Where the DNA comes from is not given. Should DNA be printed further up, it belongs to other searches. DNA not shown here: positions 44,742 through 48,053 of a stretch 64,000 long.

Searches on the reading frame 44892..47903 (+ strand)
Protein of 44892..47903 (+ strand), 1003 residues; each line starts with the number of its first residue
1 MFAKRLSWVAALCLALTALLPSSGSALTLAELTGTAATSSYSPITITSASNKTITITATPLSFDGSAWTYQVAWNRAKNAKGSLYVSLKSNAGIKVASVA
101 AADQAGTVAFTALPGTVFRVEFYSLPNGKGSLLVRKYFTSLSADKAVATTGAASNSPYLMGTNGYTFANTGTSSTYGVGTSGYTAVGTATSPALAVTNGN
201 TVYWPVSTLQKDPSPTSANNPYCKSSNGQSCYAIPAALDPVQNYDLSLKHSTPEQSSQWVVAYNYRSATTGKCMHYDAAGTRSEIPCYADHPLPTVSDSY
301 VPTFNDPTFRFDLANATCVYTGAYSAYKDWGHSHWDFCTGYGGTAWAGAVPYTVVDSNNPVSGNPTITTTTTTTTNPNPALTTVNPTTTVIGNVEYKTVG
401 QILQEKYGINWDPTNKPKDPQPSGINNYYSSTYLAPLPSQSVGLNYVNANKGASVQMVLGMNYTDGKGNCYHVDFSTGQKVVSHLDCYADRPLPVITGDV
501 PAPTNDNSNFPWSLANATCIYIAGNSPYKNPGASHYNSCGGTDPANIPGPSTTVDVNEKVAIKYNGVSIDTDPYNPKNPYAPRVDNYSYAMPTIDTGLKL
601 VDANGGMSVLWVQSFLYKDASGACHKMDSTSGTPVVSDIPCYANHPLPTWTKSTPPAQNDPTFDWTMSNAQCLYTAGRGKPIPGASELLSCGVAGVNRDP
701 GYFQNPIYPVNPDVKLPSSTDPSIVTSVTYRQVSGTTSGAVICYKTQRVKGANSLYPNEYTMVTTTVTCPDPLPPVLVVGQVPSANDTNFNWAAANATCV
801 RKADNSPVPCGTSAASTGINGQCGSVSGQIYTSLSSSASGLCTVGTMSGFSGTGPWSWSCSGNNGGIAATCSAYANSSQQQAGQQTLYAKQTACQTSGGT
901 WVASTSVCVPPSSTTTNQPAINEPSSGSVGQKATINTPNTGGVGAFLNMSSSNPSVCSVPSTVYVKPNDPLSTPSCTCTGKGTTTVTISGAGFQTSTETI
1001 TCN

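Call 8: search_protein_families(library=pfam, proteins=[window:44892-47903:+])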
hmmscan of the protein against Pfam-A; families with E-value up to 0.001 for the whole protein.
window:44892-47903:+ (1003 aa): 0 families

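Call 26: find_encoding_contigs(protein=window:44892-47903:+, flank=3000, max_places=6)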
Protein window:44892-47903:+ (1003 aa): no gene with exactly this product is on record in the collection.
